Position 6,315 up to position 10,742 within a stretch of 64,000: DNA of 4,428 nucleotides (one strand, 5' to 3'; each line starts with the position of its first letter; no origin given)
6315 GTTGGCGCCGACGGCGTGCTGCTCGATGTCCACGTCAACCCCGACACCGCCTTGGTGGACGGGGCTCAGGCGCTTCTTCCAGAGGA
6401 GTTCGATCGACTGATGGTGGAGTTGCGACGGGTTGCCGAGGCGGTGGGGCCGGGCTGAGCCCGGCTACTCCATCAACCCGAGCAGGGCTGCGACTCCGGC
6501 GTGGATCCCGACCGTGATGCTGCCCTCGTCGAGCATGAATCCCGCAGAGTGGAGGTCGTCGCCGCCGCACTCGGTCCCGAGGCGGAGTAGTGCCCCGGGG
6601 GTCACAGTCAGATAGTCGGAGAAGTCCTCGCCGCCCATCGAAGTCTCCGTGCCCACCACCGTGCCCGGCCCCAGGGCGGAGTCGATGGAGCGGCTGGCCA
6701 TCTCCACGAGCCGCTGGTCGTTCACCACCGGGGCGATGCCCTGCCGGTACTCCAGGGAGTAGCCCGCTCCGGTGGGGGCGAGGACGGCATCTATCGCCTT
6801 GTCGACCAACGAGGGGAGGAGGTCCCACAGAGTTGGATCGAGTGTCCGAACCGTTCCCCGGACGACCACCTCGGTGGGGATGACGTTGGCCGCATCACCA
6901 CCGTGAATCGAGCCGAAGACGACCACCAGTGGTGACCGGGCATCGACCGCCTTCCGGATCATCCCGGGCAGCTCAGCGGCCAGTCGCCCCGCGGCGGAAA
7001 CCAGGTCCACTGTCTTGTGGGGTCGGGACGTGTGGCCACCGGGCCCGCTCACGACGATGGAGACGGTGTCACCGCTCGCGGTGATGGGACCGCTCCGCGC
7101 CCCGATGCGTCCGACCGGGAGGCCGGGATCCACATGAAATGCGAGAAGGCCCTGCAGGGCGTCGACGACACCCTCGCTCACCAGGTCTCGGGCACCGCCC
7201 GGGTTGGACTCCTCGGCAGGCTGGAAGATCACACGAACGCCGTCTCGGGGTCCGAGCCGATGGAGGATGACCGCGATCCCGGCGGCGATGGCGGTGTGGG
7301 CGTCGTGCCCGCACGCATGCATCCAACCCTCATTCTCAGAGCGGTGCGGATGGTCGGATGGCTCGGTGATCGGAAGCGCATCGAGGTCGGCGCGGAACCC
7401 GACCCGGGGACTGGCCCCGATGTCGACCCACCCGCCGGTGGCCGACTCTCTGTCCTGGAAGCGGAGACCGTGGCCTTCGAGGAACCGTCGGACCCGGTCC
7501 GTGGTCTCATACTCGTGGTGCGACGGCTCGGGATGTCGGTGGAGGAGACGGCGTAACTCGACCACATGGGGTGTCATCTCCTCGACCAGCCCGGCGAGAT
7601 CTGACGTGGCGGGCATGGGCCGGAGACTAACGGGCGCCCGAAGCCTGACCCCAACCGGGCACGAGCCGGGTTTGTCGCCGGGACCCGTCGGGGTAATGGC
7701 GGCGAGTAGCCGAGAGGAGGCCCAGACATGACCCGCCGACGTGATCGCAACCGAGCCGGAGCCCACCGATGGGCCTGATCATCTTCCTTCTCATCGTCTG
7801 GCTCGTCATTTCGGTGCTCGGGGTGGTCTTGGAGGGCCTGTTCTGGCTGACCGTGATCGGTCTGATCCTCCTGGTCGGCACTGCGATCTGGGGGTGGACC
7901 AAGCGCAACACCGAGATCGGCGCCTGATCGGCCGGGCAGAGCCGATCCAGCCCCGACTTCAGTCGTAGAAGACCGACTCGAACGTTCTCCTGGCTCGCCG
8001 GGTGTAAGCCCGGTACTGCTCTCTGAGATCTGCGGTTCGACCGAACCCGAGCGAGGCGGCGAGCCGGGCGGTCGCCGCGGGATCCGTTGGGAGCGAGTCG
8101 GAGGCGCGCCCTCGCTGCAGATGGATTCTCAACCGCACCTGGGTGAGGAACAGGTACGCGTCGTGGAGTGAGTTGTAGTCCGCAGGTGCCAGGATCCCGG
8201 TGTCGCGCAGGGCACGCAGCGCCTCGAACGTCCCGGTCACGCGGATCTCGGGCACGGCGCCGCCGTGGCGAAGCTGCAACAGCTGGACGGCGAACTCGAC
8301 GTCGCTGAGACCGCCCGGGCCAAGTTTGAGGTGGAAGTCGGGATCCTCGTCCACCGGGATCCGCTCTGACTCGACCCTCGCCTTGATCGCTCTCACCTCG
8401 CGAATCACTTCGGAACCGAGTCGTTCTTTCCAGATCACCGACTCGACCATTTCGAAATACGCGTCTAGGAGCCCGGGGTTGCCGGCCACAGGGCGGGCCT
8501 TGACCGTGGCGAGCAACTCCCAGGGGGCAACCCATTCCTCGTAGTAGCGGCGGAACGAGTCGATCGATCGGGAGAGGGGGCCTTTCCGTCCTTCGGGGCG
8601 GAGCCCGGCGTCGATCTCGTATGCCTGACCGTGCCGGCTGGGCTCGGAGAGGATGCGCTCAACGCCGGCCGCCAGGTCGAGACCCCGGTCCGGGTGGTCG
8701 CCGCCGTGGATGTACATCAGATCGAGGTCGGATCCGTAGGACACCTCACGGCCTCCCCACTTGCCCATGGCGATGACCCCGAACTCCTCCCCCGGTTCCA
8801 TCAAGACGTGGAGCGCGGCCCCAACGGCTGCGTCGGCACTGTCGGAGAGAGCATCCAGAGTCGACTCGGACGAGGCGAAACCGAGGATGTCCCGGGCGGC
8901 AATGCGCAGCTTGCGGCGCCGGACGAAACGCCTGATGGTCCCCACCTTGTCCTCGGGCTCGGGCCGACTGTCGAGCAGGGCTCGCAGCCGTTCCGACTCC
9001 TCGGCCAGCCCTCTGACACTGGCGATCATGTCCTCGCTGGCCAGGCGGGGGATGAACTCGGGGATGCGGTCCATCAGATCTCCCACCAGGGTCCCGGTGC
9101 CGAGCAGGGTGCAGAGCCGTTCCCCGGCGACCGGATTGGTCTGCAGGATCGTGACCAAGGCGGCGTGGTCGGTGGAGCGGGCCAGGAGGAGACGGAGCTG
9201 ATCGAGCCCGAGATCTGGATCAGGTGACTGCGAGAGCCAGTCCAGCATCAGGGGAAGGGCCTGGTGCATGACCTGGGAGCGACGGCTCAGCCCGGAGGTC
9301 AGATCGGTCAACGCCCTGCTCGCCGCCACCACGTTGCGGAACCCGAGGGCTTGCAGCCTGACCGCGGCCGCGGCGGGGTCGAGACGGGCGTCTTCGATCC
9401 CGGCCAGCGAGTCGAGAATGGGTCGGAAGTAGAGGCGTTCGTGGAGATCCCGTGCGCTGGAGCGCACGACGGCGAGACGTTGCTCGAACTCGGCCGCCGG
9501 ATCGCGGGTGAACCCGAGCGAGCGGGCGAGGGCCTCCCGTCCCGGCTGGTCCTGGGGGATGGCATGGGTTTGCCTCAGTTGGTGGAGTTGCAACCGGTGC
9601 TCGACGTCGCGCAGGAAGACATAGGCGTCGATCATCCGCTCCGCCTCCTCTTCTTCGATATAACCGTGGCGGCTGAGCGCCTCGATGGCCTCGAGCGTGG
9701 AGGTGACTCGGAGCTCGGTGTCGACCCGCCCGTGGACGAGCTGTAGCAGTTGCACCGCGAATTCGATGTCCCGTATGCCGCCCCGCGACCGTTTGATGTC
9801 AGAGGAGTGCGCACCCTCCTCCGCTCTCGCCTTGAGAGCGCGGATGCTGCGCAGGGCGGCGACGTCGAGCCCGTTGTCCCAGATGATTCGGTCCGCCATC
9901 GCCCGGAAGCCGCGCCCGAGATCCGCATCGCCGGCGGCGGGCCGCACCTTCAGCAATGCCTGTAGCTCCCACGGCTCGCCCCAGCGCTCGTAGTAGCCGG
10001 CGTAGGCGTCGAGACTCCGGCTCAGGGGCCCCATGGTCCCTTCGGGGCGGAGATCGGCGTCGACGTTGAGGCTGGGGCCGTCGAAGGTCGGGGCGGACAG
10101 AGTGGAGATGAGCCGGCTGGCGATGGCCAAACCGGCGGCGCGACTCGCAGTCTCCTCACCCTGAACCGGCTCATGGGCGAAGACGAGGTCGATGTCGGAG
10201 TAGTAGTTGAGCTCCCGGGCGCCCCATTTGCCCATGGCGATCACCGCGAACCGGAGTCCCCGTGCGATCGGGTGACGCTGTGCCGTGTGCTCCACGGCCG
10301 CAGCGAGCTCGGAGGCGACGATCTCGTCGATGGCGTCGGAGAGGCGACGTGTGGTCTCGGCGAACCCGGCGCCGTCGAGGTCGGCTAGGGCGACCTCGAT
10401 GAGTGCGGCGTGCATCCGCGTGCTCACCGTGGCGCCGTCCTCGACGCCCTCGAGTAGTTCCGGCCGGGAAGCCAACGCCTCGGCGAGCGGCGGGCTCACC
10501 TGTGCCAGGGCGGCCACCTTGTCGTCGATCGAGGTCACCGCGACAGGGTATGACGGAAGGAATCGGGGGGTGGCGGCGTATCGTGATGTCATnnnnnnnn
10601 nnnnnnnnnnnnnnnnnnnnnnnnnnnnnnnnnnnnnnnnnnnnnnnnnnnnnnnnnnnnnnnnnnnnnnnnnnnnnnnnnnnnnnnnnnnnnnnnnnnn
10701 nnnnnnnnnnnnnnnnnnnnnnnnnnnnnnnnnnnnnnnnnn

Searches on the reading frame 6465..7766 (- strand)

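Call 12: search_protein_families(library=ncbifam, proteins=[window:6465-7766:-], max_evalue=1e-10)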
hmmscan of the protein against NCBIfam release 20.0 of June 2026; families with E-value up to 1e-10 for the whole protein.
window:6465-7766:- (433 aa): 3 families
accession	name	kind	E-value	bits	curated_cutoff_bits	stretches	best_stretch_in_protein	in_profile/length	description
TIGR01891.1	amidohydrolases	subfamily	2.6e-88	296.6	153.75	1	69-420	2-366/366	amidohydrolase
NF040868.1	carboxypep_CpsA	equivalog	1.1e-74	251.6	500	1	60-423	7-381/391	carboxypeptidase CpsA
NF038260.1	ectoine_DoeB_2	equivalog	2.8e-57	194.3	550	1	66-403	6-348/378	N(2)-acetyl-L-2,4-diaminobutanoate deacetylase DoeB2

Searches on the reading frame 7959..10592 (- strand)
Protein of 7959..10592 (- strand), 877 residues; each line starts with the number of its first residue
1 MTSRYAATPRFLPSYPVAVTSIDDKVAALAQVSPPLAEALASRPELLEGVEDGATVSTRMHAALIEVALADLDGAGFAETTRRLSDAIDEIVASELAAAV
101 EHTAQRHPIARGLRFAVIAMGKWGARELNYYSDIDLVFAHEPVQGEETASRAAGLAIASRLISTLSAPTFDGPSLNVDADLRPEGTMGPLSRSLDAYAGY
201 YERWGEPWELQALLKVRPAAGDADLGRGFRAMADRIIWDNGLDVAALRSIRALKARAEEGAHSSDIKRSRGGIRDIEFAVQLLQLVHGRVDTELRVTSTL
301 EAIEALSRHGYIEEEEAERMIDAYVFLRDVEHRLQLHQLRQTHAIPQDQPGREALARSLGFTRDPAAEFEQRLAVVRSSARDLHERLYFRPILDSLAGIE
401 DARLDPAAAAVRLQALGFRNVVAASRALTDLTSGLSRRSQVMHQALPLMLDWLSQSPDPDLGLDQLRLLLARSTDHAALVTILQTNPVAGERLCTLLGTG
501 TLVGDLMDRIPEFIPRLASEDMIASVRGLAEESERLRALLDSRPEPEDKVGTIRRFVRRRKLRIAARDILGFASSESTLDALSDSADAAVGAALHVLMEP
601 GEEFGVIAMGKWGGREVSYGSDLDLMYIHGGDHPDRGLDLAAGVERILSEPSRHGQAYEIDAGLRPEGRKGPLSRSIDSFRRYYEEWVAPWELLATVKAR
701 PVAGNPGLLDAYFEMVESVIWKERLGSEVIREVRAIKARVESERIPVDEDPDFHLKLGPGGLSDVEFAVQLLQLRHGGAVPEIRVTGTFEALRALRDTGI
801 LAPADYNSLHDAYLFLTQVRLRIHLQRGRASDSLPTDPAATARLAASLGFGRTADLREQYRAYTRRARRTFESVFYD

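Call 9: search_protein_families(library=pfam, proteins=[window:7959-10592:-])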
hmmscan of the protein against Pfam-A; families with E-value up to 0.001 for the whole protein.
window:7959-10592:- (877 aa): 3 families
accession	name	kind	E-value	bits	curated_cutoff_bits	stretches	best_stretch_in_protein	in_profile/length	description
PF03710.21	GlnE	-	6.6e-84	281.7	24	2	491-707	2-244/252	Glutamate-ammonia ligase adenylyltransferase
PF08335.16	GlnD_UR_UTase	-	1.1e-55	187.9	21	2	256-387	18-140/141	GlnD PII-uridylyltransferase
PF10335.14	DUF294_C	-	1.7e-16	60.8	22.5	2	251-342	22-107/145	Putative nucleotidyltransferase substrate binding domain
